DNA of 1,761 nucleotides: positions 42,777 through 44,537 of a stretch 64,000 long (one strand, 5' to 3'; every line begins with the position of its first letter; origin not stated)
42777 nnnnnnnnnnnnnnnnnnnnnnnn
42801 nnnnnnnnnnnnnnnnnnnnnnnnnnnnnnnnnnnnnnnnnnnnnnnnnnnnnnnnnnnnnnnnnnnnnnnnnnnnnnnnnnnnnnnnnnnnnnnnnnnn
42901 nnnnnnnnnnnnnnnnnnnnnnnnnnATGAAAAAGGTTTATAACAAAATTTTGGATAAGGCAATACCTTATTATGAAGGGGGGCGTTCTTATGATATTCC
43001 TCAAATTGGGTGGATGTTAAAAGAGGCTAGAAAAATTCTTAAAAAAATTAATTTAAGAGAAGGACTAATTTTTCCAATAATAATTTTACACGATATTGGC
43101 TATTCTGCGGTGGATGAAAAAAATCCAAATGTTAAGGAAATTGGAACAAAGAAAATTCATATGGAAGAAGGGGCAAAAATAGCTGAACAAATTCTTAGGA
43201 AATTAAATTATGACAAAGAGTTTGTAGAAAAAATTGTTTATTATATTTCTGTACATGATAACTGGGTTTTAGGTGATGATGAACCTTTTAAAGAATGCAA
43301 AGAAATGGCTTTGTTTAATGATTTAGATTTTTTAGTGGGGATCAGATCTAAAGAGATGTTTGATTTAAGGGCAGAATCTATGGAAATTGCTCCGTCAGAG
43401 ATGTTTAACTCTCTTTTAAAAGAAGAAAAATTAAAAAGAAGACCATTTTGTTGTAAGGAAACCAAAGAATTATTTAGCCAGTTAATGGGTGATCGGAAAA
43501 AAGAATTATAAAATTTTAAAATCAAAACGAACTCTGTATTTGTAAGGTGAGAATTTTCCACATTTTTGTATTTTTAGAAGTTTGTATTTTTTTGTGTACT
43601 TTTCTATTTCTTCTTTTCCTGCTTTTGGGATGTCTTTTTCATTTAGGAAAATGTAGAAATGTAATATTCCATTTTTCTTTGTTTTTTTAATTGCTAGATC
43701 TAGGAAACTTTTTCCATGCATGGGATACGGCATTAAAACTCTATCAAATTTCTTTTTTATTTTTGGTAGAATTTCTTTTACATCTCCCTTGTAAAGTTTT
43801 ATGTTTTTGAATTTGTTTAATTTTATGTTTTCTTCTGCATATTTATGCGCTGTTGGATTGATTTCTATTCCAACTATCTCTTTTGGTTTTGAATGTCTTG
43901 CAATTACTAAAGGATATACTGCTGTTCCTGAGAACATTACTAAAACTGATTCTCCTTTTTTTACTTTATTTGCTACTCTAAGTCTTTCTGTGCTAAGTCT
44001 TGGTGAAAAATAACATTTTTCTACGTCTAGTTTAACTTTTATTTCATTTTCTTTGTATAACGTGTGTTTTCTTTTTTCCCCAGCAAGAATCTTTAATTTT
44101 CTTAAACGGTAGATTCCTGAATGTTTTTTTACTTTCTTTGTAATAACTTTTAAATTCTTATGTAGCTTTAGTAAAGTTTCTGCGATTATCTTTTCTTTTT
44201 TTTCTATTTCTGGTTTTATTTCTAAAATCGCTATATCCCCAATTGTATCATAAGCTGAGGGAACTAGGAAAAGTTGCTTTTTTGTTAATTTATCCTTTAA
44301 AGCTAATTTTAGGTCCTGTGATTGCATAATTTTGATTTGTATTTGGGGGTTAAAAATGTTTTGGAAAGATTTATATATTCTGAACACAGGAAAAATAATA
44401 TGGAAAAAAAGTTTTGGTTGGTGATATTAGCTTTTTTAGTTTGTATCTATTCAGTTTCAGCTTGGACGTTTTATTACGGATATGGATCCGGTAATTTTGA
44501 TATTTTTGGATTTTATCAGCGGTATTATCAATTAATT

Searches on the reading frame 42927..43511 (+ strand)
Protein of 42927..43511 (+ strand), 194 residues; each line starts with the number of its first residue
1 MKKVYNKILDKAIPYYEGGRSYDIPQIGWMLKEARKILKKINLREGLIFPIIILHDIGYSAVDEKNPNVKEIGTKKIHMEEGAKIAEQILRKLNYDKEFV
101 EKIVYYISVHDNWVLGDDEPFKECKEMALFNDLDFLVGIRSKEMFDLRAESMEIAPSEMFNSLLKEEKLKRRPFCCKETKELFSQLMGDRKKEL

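Call 3: search_protein_families(library=pfam, proteins=[window:42927-43511:+], max_evalue=0.01)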
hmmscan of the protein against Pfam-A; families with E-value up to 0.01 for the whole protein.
window:42927-43511:+ (194 aa): 1 family
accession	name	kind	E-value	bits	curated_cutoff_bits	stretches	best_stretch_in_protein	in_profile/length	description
PF01966.28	HD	-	1.9e-05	25.4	22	1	34-106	12-84/116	HD domain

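Call 4: search_protein_families(library=ncbifam, proteins=[window:42927-43511:+], max_evalue=0.01)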
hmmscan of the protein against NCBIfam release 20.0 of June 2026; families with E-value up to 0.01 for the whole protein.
window:42927-43511:+ (194 aa): 2 families
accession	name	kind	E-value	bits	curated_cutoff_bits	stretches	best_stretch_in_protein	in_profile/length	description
TIGR00277.1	HDIG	domain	0.00024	20.9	27.6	1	34-98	16-77/84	HDIG domain-containing metalloprotein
TIGR02692.1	tRNA_CCA_actino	equivalog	0.0011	17.7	438.8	1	53-110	287-342/466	CCA tRNA nucleotidyltransferase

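Call 5: search_protein_families(library=padloc, proteins=[window:42927-43511:+], max_evalue=0.01)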
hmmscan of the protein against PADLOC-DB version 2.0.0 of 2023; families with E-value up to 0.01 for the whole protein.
window:42927-43511:+ (194 aa): 0 families

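Call 8: search_solved_structures(query=window:42927-43511:+, max_evalue=1)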
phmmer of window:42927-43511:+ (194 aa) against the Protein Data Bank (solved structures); distinct sequences matched with E-value up to 1: 1.
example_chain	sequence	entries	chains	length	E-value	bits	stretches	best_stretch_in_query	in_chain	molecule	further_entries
9vvn_A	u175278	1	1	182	0.096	15.7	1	34-109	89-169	VTP-4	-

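Call 10: find_homologous_proteins(query=window:42927-43511:+, max_evalue=0.001)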
Query window:42927-43511:+ (194 aa): 116 proteins with E <= 0.001 among 235 candidates.
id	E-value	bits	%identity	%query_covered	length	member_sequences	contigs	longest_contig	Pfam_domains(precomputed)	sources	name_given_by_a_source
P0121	1.1e-123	428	100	100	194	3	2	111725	PF01966.29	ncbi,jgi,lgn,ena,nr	ncbi:MAG: HD domain-containing protein [Nanoarchaeota archaeon]|nr:HD domain-containing protein [Nan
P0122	3.9e-74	267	61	100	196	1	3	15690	PF01966.29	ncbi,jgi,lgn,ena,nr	ncbi:MAG: HD domain-containing protein [Nanoarchaeota archaeon]|nr:HD domain-containing protein [Nan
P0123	6.3e-71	256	60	100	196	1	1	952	PF01966.29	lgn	-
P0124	1.1e-69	252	59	100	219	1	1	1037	PF01966.29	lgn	-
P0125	3.1e-69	251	57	100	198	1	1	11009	PF01966.29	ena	-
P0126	6.6e-68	246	59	100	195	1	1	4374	PF01966.29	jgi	jgi:hypothetical protein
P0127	5.4e-66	240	58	95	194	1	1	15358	PF01966.29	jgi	jgi:HD domain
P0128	1.4e-65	239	58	98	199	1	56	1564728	PF01966.29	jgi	jgi:putative nucleotidyltransferase with HDIG domain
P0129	2.1e-65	238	59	99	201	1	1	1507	PF01966.29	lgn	-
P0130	2.7e-65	238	57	100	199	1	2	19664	PF01966.29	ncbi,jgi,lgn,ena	ncbi:MAG: HD domain-containing protein [Candidatus Paceibacterota bacterium]|jgi:hypothetical protei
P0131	8.1e-65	236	55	100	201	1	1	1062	PF01966.29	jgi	-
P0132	8.1e-65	236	54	100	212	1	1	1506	PF01966.29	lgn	-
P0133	1.8e-64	235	56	100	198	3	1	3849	PF01966.29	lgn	-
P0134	4.3e-64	234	56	97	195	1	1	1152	PF01966.29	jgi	jgi:hypothetical protein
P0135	4.9e-64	234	55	100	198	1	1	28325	PF01966.29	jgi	jgi:hypothetical protein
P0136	9.2e-64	233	55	100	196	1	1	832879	-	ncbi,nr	ncbi:MAG: HD domain-containing protein [archaeon]|nr:MAG: HD domain-containing protein [archaeon]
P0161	4.8e-60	221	54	96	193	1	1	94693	-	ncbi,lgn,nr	ncbi:hypothetical protein GOV04_04035 [Candidatus Woesearchaeota archaeon]|nr:hypothetical protein [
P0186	1.8e-57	212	51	94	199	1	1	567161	-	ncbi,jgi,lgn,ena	ncbi:MAG: HD domain-containing protein [Patescibacteria group bacterium]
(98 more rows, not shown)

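Call 21: search_solved_structures(query=A2, max_evalue=1, show_alignments=2)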
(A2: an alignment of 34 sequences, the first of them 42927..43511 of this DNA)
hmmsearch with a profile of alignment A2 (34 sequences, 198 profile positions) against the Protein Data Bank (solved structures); distinct sequences matched with E-value up to 1: 0.

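Call 23: find_encoding_contigs(protein=P0122, flank=6000, max_places=3)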
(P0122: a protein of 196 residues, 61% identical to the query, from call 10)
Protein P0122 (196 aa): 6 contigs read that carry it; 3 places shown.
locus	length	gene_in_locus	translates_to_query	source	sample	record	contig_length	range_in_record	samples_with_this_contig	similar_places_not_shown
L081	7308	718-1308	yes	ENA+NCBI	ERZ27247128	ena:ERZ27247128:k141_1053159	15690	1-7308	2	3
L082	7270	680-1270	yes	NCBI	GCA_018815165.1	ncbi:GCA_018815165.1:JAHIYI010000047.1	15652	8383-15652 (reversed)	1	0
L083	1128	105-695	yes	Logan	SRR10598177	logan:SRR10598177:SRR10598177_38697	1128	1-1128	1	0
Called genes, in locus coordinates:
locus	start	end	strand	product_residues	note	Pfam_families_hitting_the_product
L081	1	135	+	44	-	?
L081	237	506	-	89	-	PF13280:WYL (weak)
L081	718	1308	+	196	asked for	PF01966:HD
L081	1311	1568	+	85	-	-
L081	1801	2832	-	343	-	PF01594:AI-2E_transport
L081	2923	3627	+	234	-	-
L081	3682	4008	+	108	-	-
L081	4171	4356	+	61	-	PF06163:DUF977 (weak)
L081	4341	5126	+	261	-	-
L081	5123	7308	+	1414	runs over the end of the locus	-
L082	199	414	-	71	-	PF13280:WYL (weak)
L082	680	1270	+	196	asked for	PF01966:HD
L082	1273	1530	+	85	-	-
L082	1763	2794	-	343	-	PF01594:AI-2E_transport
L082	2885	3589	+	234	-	-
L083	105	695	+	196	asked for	PF01966:HD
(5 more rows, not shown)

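Call 24: find_encoding_contigs(protein=P0136, flank=6000, max_places=2)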
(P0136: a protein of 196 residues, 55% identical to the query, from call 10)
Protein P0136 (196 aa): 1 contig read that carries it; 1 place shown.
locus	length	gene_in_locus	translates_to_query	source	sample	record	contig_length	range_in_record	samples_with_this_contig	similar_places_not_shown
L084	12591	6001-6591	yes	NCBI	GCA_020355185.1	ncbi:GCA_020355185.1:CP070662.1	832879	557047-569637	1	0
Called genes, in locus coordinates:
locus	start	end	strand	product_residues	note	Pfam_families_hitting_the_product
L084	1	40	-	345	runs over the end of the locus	PF01266:DAO (faint), PF01494:FAD_binding_3, PF03486:HI0933_like (faint), PF13450:NAD_binding_8 (weak)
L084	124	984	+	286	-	PF02355:SecD_SecF_C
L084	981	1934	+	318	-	-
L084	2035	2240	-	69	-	-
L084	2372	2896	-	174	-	PF00300:His_Phos_1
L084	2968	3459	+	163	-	PF00293:NUDIX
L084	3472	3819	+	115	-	-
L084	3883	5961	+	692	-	PF09826:Beta_propel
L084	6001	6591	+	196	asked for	-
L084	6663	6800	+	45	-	-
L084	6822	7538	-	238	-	-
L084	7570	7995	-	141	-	-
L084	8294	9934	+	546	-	PF01979:Amidohydro_1, PF07969:Amidohydro_3 (faint), PF13382:Adenine_deam_C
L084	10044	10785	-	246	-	PF03747:ADP_ribosyl_GH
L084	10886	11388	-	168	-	PF02732:ERCC4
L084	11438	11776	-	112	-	-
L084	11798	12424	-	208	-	PF01694:Rhomboid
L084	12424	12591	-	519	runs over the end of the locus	PF04851:ResIII, PF00270:DEAD, PF21210:RNA_helicase_helical, PF00271:Helicase_C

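Call 26: predict_structure(alignment_id=A2)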
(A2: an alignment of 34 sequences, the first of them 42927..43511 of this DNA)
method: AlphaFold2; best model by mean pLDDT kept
length: 194 residues; sequences in the alignment: 34
mean_pLDDT: 95.5   pTM: 0.91
mean pLDDT of the five models: 95.5, 95.1, 94.8, 94.4, 93.9
residues with pLDDT >= 90: 180; 70-90: 13; 50-70: 1; < 50: 0
segments of 3 or more residues with pLDDT < 50: none
pLDDT, mean of each block of 10 residues (from residue 1): 92 94 95 96 94 98 88 96 99 97 98 96 97 97 95 95 94 97 98 94
secondary structure, 60 per line:
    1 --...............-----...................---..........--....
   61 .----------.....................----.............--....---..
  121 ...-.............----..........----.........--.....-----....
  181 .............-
elements in order: H3-17 H23-41 H45-54 H57-61 H72-92 H97-109 H112-115 H119-123 H125-137 H142-151 H156-164 H167-171 H177-193

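Call 31: fold_search(model_id=the predicted structure, library=pdb)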
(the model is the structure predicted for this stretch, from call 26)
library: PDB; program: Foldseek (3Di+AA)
matches with E <= 10: 111; with E <= 0.001: 0
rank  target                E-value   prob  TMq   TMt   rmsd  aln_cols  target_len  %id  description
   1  4s1c_A                2.1e-02  1.00  0.45  0.43   8.4       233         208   17  Crystal Structure of L. monocytogenes phosphodiesterase PgpH HD domain (released 2015-02-11)
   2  4s1c_D                3.0e-02  1.00  0.46  0.43   7.6       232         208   16  Crystal Structure of L. monocytogenes phosphodiesterase PgpH HD domain (released 2015-02-11)
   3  4s1b_D                5.1e-02  0.99  0.45  0.42   8.6       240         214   16  Crystal Structure of L. monocytogenes phosphodiesterase PgpH HD domain in complex with Cyclic-di-AMP (released 2015-02-11)
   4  2pq7                  5.4e-02  1.00  0.50  0.55   6.6       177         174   16  Crystal structure of predicted HD superfamily hydrolase (104161995) from uncultured Thermotogales bacterium at 1.45 A re (released 2007-05-15)
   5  4s1b_A                5.4e-02  0.99  0.47  0.44   7.7       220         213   18  Crystal Structure of L. monocytogenes phosphodiesterase PgpH HD domain in complex with Cyclic-di-AMP (released 2015-02-11)
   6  3wfp_E                2.0e-01  0.97  0.43  0.23   7.6       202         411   15  tRNA processing enzyme (apo form 2) (released 2014-01-01)
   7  3wfr_H                2.1e-01  0.98  0.44  0.21   8.5       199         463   14  tRNA processing enzyme complex 2 (released 2014-01-01)
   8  3wfq_F                2.3e-01  0.97  0.44  0.22   8.3       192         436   14  tRNA processing enzyme complex 1 (released 2014-01-01)
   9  3wfp_C                2.5e-01  0.80  0.34  0.18   9.3       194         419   16  tRNA processing enzyme (apo form 2) (released 2014-01-01)
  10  3wfo_C                2.5e-01  0.77  0.34  0.17   9.9       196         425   17  tRNA processing enzyme (apo form 1) (released 2014-01-01)
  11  3wfr_E                2.8e-01  0.93  0.34  0.16  10.0       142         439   15  tRNA processing enzyme complex 2 (released 2014-01-01)
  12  3wfp_B                2.8e-01  0.77  0.35  0.17   9.5       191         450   17  tRNA processing enzyme (apo form 2) (released 2014-01-01)
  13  3wfo_B                3.2e-01  0.94  0.44  0.23   8.7       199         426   16  tRNA processing enzyme (apo form 1) (released 2014-01-01)
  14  3wfq_G                3.2e-01  0.94  0.44  0.22   9.3       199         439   14  tRNA processing enzyme complex 1 (released 2014-01-01)
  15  3wfq_H                3.2e-01  0.92  0.34  0.17   9.9       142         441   17  tRNA processing enzyme complex 1 (released 2014-01-01)
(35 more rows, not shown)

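Call 56: find_related_loci(query=A2, collection=viral_contigs, flank=6000)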
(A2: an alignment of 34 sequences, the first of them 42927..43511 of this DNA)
Query A2 (194 aa) in viral_contigs; peptide patterns used: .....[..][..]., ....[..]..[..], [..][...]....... (x = any residue, [..] = any of these).
27 stretches matched a pattern, but none encodes a relative of the query by tblastn (E <= 1e-3).

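Call 63: find_encoding_contigs(protein=P0186, flank=5000, max_places=1)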
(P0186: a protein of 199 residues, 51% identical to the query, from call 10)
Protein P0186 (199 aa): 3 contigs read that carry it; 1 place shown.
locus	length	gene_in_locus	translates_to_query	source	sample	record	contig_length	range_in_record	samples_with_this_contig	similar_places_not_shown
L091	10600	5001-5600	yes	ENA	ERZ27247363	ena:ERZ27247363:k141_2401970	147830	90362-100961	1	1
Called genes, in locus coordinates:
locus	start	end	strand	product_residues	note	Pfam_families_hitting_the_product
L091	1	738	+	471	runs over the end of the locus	PF01839:FG-GAP (faint), PF14783:BBS2_Mid (faint), PF13517:FG-GAP_3 (weak), PF03734:YkuD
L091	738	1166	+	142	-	PF00814:TsaD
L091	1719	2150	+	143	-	PF02381:MraZ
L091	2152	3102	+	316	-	PF01209:Ubie_methyltran (faint), PF01795:Methyltransf_5, PF13649:Methyltransf_25 (faint), PF13847:Methyltransf_31 (weak)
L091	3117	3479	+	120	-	-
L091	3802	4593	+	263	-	-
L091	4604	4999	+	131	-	PF00293:NUDIX, PF14815:NUDIX_4 (weak)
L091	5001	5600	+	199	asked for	-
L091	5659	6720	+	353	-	PF01702:TGT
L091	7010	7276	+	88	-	-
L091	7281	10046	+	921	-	PF13401:AAA_22 (faint), PF02861:Clp_N, PF00158:Sigma54_activat (faint), PF17871:AAA_lid_9, PF07724:AAA_2, PF07728:AAA_5, PF00004:AAA, PF10431:ClpB_D2-small, +2 more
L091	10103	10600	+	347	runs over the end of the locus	PF00953:Glycos_transf_4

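Call 64: find_encoding_contigs(protein=P0161, flank=5000, max_places=1)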
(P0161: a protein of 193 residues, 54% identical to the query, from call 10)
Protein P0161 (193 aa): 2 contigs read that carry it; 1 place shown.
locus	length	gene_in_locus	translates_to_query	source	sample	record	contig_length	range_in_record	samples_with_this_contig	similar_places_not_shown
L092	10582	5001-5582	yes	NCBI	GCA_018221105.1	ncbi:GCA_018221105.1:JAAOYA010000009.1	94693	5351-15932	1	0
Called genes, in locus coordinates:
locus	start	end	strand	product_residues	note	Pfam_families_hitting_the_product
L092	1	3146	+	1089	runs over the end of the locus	PF13229:Beta_helix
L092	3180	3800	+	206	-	PF02568:ThiI, PF06508:QueC (faint)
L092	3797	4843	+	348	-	PF01368:DHH (weak), PF02272:DHHA1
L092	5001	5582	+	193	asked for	-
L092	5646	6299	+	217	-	PF02585:PIG-L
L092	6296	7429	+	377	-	PF13439:Glyco_transf_4, PF00534:Glycos_transf_1, PF13692:Glyco_trans_1_4, PF13524:Glyco_trans_1_2 (weak)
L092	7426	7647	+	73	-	-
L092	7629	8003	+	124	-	PF02675:AdoMet_dc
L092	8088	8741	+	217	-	PF00687:Ribosomal_L1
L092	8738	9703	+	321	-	PF00466:Ribosomal_L10, PF17777:RL10P_insert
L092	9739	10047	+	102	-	-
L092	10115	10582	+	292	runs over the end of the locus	PF23435:DUF7121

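Call 67: search_protein_families(library=phrogs, proteins=[window:42927-43511:+], max_evalue=0.001)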
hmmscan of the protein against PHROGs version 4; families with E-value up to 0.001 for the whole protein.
window:42927-43511:+ (194 aa): 0 families

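Call 75: find_encoding_contigs(protein=P0121, flank=4000, max_places=4)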
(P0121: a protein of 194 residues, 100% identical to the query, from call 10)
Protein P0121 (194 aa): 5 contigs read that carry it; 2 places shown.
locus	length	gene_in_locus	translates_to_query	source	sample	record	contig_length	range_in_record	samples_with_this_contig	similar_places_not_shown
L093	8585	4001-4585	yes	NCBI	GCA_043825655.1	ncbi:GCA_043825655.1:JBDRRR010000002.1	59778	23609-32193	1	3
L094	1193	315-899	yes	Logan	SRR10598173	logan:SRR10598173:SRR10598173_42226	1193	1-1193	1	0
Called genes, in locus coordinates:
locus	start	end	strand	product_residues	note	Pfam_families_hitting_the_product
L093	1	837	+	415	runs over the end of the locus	-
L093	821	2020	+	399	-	PF03215:Rad17, PF13401:AAA_22 (faint), PF00004:AAA, PF21960:RCF1-5-like_lid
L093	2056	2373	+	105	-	PF03819:MazG, PF12643:MazG-like (weak)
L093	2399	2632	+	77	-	PF09834:DUF2061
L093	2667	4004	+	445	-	PF01935:DUF87, PF05872:HerA_C (faint)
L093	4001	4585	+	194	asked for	PF01966:HD (faint)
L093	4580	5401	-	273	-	PF25133:TYW2_N_2, PF02005:TRM (faint), PF02475:TRM5-TYW2_MTfase, PF13649:Methyltransf_25 (weak), PF13847:Methyltransf_31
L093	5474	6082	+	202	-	-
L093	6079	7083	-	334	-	PF00752:XPG_N, PF00867:XPG_I, PF01367:5_3_exonuc (weak)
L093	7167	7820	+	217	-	PF12705:PDDEXK_1 (weak)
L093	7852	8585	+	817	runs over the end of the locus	PF03104:DNA_pol_B_exo1, PF10108:DNA_pol_B_exo2 (weak), PF13482:RNase_H_2 (weak), PF00136:DNA_pol_B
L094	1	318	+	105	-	?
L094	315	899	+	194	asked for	PF01966:HD (faint)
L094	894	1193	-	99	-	?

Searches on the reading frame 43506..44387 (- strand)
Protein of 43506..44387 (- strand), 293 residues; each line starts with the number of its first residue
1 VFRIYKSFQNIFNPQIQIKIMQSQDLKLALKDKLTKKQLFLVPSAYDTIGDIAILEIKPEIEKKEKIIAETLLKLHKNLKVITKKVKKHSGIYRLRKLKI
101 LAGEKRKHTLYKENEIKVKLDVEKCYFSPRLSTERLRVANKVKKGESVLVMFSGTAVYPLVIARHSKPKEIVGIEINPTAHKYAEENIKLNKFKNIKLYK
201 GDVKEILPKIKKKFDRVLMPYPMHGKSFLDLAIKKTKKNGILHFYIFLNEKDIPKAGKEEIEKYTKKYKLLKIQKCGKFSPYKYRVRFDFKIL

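Call 3: search_protein_families(library=pfam, proteins=[window:43506-44387:-], max_evalue=0.01)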
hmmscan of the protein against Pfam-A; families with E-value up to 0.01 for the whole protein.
window:43506-44387:- (293 aa): 12 families
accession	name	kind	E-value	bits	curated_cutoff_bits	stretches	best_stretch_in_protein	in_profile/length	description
PF02475.24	TRM5-TYW2_MTfase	-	7.2e-46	156.6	28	1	109-269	1-160/164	TRM5/TYW2 methyltransferase domain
PF25133.1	TYW2_N_2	-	1.9e-18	66.8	27.7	1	27-105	2-78/79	TYW2 N-terminal domain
PF13847.12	Methyltransf_31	-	2.2e-11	44.1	27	1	143-260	2-125/145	Methyltransferase domain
PF13649.12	Methyltransf_25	-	1.1e-05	26.5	27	1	149-224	2-75/97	Methyltransferase domain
PF02005.22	TRM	-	3.5e-05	23.6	27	1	146-243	51-150/376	N2,N2-dimethylguanosine tRNA methyltransferase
PF05175.20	MTS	-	4.8e-05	23.5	23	1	145-228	32-113/170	Methyltransferase small domain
PF02390.23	Methyltransf_4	-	0.00046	20.2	24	1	160-222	17-81/173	Putative methyltransferase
PF06325.19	PrmA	-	0.00088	19.3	22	1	140-216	157-229/296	Ribosomal protein L11 methyltransferase (PrmA)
PF08241.18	Methyltransf_11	-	0.0012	19.9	21.2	1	154-220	6-67/95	Methyltransferase domain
PF01189.24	Methyltr_RsmB-F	-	0.0015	18.7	27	0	167-228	32-94/199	16S rRNA methyltransferase RsmB/F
PF01209.24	Ubie_methyltran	-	0.0018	18.1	20.1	1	140-223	43-126/233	ubiE/COQ5 methyltransferase family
PF01135.25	PCMT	-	0.0058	16.9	20.3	1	107-203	39-133/210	Protein-L-isoaspartate(D-aspartate) O-methyltransferase (PCMT)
